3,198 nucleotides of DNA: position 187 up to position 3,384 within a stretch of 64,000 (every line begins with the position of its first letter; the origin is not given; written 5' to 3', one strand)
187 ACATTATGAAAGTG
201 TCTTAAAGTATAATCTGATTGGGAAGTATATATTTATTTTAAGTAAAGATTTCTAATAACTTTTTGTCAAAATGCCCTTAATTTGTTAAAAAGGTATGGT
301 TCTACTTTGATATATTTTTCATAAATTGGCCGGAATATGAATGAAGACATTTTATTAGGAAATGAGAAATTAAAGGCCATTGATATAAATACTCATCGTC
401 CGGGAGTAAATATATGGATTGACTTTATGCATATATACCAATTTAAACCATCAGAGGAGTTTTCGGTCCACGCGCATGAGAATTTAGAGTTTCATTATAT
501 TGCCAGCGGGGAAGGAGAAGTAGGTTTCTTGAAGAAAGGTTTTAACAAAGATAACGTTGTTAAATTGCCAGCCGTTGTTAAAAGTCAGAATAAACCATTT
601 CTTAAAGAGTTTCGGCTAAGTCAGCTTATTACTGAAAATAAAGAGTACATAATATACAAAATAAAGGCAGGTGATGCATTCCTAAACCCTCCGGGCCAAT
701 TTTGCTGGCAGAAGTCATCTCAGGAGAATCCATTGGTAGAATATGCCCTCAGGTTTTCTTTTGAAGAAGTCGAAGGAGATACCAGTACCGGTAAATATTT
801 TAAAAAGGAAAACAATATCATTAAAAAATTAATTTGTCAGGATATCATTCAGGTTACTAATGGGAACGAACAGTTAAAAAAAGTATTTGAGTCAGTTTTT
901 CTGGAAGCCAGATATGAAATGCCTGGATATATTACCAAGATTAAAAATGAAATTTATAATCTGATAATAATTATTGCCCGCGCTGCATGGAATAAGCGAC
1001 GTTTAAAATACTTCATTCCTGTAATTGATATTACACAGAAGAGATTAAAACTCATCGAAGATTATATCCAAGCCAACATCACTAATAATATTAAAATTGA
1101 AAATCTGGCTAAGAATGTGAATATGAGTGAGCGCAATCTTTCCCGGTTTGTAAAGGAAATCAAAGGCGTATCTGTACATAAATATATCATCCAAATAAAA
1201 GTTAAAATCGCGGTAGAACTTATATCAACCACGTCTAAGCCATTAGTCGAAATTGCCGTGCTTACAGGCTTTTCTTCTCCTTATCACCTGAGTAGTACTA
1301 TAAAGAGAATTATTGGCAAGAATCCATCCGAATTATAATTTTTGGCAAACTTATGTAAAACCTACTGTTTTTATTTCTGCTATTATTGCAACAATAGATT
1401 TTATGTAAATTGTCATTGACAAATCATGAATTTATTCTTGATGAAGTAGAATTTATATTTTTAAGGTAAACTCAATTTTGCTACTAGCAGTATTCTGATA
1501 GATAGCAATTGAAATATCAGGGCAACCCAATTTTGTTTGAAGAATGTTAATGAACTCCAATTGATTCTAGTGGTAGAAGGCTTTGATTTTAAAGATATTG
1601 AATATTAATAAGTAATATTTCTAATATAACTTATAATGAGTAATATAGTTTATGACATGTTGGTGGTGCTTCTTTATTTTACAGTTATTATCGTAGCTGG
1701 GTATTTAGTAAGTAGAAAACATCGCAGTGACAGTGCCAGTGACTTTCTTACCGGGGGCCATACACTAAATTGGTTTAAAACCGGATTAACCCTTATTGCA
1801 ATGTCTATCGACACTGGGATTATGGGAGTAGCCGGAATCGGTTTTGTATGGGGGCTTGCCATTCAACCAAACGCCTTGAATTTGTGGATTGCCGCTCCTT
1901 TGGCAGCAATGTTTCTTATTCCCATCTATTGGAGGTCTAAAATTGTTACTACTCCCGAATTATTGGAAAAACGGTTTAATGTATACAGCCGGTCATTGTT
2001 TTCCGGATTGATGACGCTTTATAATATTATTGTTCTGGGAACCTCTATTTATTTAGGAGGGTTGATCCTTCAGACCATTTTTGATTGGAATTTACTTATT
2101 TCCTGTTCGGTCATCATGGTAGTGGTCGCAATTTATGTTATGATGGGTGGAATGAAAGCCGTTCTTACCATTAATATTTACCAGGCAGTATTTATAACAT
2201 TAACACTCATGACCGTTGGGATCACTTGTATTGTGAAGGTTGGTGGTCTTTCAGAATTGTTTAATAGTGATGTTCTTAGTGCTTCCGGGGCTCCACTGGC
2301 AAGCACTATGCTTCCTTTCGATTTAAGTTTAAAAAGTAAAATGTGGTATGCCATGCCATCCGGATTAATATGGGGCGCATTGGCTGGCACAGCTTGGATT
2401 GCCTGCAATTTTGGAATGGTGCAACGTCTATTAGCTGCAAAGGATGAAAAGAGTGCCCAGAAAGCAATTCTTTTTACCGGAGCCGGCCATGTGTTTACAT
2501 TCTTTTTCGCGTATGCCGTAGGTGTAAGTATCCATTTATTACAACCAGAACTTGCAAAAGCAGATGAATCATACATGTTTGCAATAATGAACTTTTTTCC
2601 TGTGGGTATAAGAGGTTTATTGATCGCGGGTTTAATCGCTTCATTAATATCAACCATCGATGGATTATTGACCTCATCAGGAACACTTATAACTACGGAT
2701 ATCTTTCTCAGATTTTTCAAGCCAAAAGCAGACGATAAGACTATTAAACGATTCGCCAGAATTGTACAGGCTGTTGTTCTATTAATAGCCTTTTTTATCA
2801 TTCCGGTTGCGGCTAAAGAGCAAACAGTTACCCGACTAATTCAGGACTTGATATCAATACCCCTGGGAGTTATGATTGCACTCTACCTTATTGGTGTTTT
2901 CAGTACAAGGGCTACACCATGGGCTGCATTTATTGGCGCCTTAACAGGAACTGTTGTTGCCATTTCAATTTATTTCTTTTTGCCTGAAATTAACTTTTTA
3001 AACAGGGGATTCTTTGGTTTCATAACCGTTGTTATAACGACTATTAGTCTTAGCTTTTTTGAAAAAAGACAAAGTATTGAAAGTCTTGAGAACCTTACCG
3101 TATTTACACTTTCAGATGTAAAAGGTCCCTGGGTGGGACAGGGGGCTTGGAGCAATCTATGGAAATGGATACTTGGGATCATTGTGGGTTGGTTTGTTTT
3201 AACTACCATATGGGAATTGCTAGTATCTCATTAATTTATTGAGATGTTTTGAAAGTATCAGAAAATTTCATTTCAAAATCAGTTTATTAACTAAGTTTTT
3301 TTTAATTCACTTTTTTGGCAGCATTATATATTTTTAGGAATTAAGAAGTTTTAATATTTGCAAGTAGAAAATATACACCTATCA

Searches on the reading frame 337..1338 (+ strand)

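Call 7: search_protein_families(library=pfam, proteins=[window:337-1338:+], max_evalue=0.001)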
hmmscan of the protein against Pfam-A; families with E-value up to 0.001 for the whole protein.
window:337-1338:+ (333 aa): 5 families
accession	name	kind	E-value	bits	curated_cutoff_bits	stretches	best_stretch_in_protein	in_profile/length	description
PF12833.13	HTH_18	-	5.5e-15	55.9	33.6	1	257-332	1-76/80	Helix-turn-helix domain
PF00165.29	HTH_AraC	-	1.5e-10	41.4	26.6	1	244-284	1-41/42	Bacterial regulatory helix-turn-helix proteins, AraC family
PF02311.25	AraC_binding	-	6.9e-06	26.3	21.1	0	32-62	6-36/135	AraC-like ligand binding domain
PF07883.17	Cupin_2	-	0.00018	21.6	27.2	0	34-62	3-31/70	Cupin domain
PF00190.28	Cupin_1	-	0.00034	20.6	22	1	30-138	34-112/151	Cupin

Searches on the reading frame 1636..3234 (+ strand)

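Call 7: search_protein_families(library=pfam, proteins=[window:1636-3234:+], max_evalue=0.001)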
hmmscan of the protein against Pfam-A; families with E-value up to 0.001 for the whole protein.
window:1636-3234:+ (532 aa): 1 family
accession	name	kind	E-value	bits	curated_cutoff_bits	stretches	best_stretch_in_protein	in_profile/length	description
PF00474.23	SSF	-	5.9e-44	151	22.8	1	37-438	1-406/406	Sodium:solute symporter family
